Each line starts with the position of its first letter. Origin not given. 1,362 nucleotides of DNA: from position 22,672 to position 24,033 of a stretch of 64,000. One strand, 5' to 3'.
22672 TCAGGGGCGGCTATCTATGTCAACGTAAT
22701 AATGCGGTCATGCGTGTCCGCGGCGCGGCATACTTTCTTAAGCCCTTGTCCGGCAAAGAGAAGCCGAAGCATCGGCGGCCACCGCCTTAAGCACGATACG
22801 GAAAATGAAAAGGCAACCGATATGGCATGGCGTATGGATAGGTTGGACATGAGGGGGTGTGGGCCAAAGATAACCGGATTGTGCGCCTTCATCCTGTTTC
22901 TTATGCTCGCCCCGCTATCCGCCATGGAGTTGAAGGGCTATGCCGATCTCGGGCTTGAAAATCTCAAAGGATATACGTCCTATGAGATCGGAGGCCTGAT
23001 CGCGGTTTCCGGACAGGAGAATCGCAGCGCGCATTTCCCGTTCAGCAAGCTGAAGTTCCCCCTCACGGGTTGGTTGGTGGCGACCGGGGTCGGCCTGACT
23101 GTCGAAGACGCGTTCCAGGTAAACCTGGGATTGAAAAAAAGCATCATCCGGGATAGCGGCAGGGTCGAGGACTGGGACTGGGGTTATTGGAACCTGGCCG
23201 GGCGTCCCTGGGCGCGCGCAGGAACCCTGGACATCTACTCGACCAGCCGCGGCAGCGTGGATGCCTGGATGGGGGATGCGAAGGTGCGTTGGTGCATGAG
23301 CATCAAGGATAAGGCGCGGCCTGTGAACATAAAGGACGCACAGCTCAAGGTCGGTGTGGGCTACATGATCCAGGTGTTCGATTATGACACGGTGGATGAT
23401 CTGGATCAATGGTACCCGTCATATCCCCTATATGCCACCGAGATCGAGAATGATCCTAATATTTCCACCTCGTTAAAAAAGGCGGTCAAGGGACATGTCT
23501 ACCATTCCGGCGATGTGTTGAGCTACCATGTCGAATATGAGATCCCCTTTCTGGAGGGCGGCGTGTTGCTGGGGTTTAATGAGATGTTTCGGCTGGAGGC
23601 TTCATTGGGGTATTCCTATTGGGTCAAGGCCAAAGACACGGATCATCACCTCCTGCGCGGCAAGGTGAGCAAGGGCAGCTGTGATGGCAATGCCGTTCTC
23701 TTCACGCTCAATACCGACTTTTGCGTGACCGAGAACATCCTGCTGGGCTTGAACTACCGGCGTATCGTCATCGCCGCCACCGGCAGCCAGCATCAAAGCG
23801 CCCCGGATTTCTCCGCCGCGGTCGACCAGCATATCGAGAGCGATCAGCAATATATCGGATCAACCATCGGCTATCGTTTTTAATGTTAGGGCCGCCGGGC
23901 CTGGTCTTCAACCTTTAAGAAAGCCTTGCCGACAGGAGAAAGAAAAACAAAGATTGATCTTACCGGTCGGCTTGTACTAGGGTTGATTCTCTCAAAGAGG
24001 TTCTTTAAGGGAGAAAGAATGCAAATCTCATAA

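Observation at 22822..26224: Three clustered omptin-family (peptidase A26) outer-membrane protease paralogs in a high-GC anaerobe-type genome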

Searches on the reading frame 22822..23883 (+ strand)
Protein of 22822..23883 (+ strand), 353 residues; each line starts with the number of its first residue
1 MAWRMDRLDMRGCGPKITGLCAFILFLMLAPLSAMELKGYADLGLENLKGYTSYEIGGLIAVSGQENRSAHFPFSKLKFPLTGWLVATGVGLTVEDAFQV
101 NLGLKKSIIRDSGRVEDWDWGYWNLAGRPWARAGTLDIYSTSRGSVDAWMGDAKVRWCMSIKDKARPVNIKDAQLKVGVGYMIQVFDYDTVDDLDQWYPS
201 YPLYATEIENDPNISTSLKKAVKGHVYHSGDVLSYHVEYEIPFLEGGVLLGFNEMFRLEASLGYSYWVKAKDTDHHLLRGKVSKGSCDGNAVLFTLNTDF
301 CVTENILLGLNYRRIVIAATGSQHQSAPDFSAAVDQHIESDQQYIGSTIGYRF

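Call 3: search_protein_families(library=pfam, proteins=[window:22822-23883:+], max_evalue=1)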
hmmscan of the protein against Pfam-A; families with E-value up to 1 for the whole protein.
window:22822-23883:+ (353 aa): 1 family
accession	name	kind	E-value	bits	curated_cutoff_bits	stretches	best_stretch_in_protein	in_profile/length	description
PF01278.26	Omptin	-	1.1e-05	25.1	22.6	1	225-312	150-237/283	Omptin family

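Call 4: search_protein_families(library=ncbifam, proteins=[window:22822-23883:+], max_evalue=1)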
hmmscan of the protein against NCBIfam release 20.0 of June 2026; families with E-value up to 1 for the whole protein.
window:22822-23883:+ (353 aa): 3 families
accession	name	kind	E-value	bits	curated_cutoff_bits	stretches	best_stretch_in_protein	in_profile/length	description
NF008224.0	PRK10993.1-4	subfamily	0.0003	20.1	415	1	222-306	179-263/315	omptin family outer membrane protease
NF008223.0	PRK10993.1-3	equivalog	0.0096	15.1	467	1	225-281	178-233/312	omptin family outer membrane protease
NF008222.0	PRK10993.1-1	subfamily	0.05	12.6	537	1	229-281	186-237/317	omptin family outer membrane protease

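Call 6: search_solved_structures(query=window:22822-23883:+, max_evalue=10, show_alignments=2)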
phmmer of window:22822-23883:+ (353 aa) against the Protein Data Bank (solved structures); distinct sequences matched with E-value up to 10: 5.
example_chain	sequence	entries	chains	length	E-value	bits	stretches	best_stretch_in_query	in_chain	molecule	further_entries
4dcb_A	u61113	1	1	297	0.023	16.8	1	223-306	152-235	Coagulase/fibrinolysin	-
2x4m_A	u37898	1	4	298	0.026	16.7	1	148-306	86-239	COAGULASE/FIBRINOLYSIN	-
2x56_A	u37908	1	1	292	0.029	16.5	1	222-306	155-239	COAGULASE/FIBRINOLYSIN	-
2x55_A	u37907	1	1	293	0.029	16.5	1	222-306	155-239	COAGULASE/FIBRINOLYSIN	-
7pi0_S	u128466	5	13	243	0.38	12.9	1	119-223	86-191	Chlorophyll a-b binding protein, chloroplastic, CP26 | CP26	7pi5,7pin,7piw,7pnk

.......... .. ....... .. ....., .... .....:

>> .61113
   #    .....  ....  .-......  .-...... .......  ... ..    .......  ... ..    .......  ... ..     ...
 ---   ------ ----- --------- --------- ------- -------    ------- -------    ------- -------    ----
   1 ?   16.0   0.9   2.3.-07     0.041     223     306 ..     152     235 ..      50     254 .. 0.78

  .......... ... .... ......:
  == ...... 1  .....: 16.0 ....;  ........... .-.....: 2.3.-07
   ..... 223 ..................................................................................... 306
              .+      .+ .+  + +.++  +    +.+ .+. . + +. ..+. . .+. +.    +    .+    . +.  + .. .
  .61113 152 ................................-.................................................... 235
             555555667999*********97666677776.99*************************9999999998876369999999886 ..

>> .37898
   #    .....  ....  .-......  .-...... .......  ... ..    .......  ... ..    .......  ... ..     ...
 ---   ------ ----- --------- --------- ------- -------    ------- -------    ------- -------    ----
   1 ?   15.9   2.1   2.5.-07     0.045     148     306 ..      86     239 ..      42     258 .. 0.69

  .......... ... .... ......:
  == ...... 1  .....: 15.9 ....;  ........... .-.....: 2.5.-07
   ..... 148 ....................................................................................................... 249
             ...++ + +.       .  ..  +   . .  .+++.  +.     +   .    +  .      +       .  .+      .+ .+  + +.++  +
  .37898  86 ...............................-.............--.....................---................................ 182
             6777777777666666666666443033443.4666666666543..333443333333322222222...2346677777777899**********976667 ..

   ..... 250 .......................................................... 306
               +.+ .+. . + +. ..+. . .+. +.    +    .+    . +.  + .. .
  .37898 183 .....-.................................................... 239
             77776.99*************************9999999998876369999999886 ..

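Call 15: find_homologous_proteins(query=window:22822-23883:+, max_evalue=0.001)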
Query window:22822-23883:+ (353 aa): 76 proteins with E <= 0.001 among 4084 candidates.
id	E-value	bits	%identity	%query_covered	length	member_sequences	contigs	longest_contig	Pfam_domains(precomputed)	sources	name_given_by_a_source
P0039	2.4e-239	811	100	99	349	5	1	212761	PF01278.27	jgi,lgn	-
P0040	7.6e-208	708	86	100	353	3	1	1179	PF01278.27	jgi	-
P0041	2.5e-166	571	68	100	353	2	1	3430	-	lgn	-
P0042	2.7e-166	571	70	97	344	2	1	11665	-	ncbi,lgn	-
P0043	2.7e-165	568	69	100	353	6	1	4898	-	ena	-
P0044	1.4e-161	556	70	95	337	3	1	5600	-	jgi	-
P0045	4.7e-161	554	68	100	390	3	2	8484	-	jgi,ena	jgi:hypothetical protein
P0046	2.5e-134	466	60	97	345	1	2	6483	-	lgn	-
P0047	2.8e-118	413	57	95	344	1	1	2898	-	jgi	jgi:hypothetical protein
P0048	1.3e-92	329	47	93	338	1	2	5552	-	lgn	-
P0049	1.7e-92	328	46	92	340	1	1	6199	-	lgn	-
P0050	5.1e-92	327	45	95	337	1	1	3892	-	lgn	-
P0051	2.4e-90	321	45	95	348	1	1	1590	-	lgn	-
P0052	2.1e-52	196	38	88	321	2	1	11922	PF01278.27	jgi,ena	-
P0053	1.7e-50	190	37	88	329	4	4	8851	PF01278.27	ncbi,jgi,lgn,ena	-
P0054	9.6e-49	184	36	92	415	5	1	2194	PF13505.13,PF01278.27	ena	-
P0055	2.1e-48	183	37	88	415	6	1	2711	PF13505.13,PF01278.27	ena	-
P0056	2.2e-48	183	36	88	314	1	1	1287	PF13505.13,PF01278.27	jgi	-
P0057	4.1e-48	182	35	95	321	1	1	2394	PF13505.13,PF01278.27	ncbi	-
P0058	2.5e-47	180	39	88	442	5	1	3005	PF16939.11,PF01278.27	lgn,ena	-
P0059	2.8e-47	180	37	94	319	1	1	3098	PF13505.13,PF01278.27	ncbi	ncbi:MAG: omptin family outer membrane protease [Candidatus Hodarchaeota archaeon]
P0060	5.8e-47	178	37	92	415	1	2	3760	PF13505.13,PF01278.27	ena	-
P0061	7.0e-47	178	35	90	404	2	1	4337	PF13505.13,PF01278.27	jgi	-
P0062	7.9e-47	178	35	90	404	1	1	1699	PF13505.13,PF01278.27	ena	-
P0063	8.8e-47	178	35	89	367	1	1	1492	PF13505.13,PF01278.27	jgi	-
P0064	1.5e-46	177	35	90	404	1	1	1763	PF13505.13,PF01278.27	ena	-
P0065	2.1e-46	177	36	90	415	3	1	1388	PF13505.13,PF01278.27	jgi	-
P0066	2.1e-46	177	36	88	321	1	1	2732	PF01278.27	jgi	-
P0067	3.6e-46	176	35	95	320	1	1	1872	PF01278.27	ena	-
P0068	9.0e-46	175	36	90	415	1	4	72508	PF01278.27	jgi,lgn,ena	-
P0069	1.2e-45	174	35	92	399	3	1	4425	PF13505.13,PF01278.27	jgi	-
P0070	4.2e-45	172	36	88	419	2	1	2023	PF01278.27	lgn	-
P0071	4.6e-45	172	35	94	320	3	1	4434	PF13505.13,PF01278.27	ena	-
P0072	7.9e-45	171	35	95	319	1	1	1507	PF01278.27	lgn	-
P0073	1.5e-44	171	37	88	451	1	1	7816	PF01278.27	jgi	jgi:hypothetical protein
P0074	8.6e-44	168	35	95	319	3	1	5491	PF13505.13,PF01278.27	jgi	-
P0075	1.1e-43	168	35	88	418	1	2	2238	PF01278.27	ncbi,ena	-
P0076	1.5e-43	167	35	95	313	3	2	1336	PF13505.13,PF01278.27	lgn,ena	-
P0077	3.5e-43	166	36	88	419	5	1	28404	PF01278.27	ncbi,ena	-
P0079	3.8e-43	166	35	95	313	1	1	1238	PF13505.13,PF01278.27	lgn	-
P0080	1.0e-42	164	34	95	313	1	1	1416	PF13505.13,PF01278.27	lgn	-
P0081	2.0e-42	164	35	88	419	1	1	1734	PF01278.27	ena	-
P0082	6.5e-42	162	36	87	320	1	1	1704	PF13505.13,PF01278.27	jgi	jgi:hypothetical protein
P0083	1.0e-41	161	36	88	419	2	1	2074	PF01278.27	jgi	-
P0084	1.7e-41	161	32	94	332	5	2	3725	PF13505.13,PF01278.27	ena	-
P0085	1.9e-41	160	37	88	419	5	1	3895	PF01278.27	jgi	jgi:outer membrane protease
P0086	4.3e-41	159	34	95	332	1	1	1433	PF13505.13,PF01278.27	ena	-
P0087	7.6e-41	158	35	88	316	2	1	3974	PF01278.27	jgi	-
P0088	9.9e-41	158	35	92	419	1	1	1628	PF01278.27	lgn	-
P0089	1.5e-40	157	36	88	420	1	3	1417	PF13505.13,PF11059.15,PF01278.27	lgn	-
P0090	2.7e-40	157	34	95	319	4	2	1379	PF13505.13,PF01278.27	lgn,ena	-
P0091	4.0e-40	156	34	88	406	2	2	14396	PF01278.27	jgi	jgi:hypothetical protein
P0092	1.6e-39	154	35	88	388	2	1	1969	PF13505.13,PF01278.27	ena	-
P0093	3.4e-39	153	36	88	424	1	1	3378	PF13505.13,PF16939.11,PF01278.27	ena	-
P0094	5.9e-39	152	36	88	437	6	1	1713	PF01278.27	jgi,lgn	jgi:outer membrane protease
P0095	2.7e-38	150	34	95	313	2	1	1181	PF13505.13,PF01278.27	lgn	-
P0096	3.4e-38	150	35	88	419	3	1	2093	PF01278.27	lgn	-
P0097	1.0e-37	148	32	95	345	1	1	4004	PF01278.27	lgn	-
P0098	3.1e-37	146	35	88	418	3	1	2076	PF17251.9,PF13505.13,PF01278.27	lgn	-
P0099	8.2e-37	145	33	87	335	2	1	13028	PF01278.27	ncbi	-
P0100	2.2e-35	140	36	88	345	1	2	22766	PF01278.27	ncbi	-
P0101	1.3e-34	138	34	87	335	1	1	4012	PF01278.27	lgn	-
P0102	1.1e-33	135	33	88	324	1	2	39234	PF01278.27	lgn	-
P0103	3.1e-32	130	31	83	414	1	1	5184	PF01278.27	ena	-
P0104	1.7e-31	128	34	88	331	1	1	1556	PF01278.27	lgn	-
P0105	2.8e-31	127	32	95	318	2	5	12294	PF13505.13,PF03797.26,PF01278.27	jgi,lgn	-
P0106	6.6e-31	126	32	91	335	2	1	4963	PF01278.27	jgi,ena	-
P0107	1.6e-30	124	36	74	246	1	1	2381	PF13505.13,PF01278.27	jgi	-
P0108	3.4e-30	123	34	76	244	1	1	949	PF01278.27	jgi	-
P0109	1.4e-29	121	36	69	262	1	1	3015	PF13505.13,PF01278.27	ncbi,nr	ncbi:MAG: omptin family outer membrane protease, partial [Proteobacteria bacterium]|nr:omptin family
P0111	9.6e-29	119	31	95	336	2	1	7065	PF13505.13,PF01278.27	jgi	jgi:outer membrane protease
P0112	4.5e-28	116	34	88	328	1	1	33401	PF16939.11,PF01278.27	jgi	jgi:outer membrane protease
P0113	1.0e-27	115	30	87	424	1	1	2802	PF01278.27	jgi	jgi:hypothetical protein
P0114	1.9e-26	111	31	88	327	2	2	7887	PF01278.27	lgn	-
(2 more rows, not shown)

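Call 40: predict_structure(alignment_id=A3)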
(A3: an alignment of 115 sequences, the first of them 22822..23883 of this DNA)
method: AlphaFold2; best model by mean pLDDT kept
length: 353 residues; sequences in the alignment: 115
mean_pLDDT: 91.8   pTM: 0.86
mean pLDDT of the five models: 91.8, 91.8, 91.7, 91.2, 91.2
residues with pLDDT >= 90: 297; 70-90: 20; 50-70: 22; < 50: 14
segments of 3 or more residues with pLDDT < 50: 1-5, 7-13
pLDDT, mean of each block of 10 residues (from residue 1): 43 54 64 74 99 98 91 98 98 94 98 98 95 97 98 97 70 95 97 97 97 95 95 98 98 95 99 96 98 98 97 99 95 98 99 96
secondary structure, 60 per line:
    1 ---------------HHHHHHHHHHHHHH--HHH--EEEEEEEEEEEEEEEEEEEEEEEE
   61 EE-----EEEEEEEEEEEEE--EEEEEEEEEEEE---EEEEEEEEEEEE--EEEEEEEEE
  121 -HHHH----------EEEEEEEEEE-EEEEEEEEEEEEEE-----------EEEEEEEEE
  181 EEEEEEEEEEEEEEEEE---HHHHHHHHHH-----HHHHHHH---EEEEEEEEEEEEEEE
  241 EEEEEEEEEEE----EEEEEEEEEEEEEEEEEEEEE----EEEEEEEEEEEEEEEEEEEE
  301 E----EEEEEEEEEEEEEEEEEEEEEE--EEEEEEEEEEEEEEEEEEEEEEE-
elements in order: H16-29 E37-62 E68-80 E83-94 E98-109 E112-120 H122-125 E136-145 E147-160 E172-197 H201-210 H216-222 E226-251 E256-276 E281-301 E306-327 E330-352

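Call 45: fold_search(model_id=the predicted structure, library=pdb)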
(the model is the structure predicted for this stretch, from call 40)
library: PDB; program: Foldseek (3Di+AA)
matches with E <= 10: 867; with E <= 0.001: 115
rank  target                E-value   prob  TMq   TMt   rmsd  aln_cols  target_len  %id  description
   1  2x4m_B                4.1e-16  1.00  0.66  0.81   4.0       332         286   15  Yersinia Pestis Plasminogen Activator Pla (released 2010-07-28)
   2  2x4m_C                1.1e-15  1.00  0.66  0.80   3.8       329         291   16  Yersinia Pestis Plasminogen Activator Pla (released 2010-07-28)
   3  2x4m_A                1.1e-15  1.00  0.64  0.76   4.4       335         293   15  Yersinia Pestis Plasminogen Activator Pla (released 2010-07-28)
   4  9a34_MODEL_1_A        3.5e-15  1.00  0.67  0.74   4.2       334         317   15  Model of E. coli OmpT by in-cell photo-crosslinking MS and deep learning (released 2023-02-24)
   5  1i78_A                5.6e-15  1.00  0.64  0.75   4.7       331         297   14  CRYSTAL STRUCTURE OF OUTER MEMBRANE PROTEASE OMPT FROM ESCHERICHIA COLI (released 2001-10-03)
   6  2x56                  6.3e-15  1.00  0.62  0.79   5.5       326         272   15  Yersinia Pestis Plasminogen Activator Pla (Native) (released 2010-07-28)
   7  4dcb_A                7.8e-15  1.00  0.63  0.78   4.4       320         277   14  Y. pestis Plasminogen Activator Pla in Complex with Human Plasminogen Activation Loop Peptide ALP11 (released 2012-06-06)
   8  2x55                  8.2e-15  1.00  0.64  0.81   4.7       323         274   15  Yersinia Pestis Plasminogen Activator Pla (Native) (released 2010-07-28)
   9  1i78_B                3.7e-14  1.00  0.67  0.82   4.2       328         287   15  CRYSTAL STRUCTURE OF OUTER MEMBRANE PROTEASE OMPT FROM ESCHERICHIA COLI (released 2001-10-03)
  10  7xw0_A                2.0e-11  1.00  0.53  0.70   8.3       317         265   13  Crystal structure of pOmpT (released 2023-05-31)
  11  7xw0_B                1.5e-10  1.00  0.57  0.75   6.4       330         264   14  Crystal structure of pOmpT (released 2023-05-31)
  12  9nh1_A                6.1e-09  1.00  0.43  0.55   9.0       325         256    8  In situ cryo-EM structure of porin I of the Legionella Dot/Icm T4SS machine (released 2025-09-17)
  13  3dwo                  9.8e-09  1.00  0.27  0.23  27.0       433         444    9  Crystal structure of a Pseudomonas aeruginosa FadL homologue (released 2008-12-16)
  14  2r89_A                1.4e-08  1.00  0.28  0.28  17.9       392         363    9  Crystal structure of the long-chain fatty acid transporter FadL mutant delta N3 (released 2008-09-23)
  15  2r4l_A                1.4e-08  1.00  0.27  0.25  17.5       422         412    9  Crystal structure of the long-chain fatty acid transporter FadL mutant P34A (released 2008-09-16)
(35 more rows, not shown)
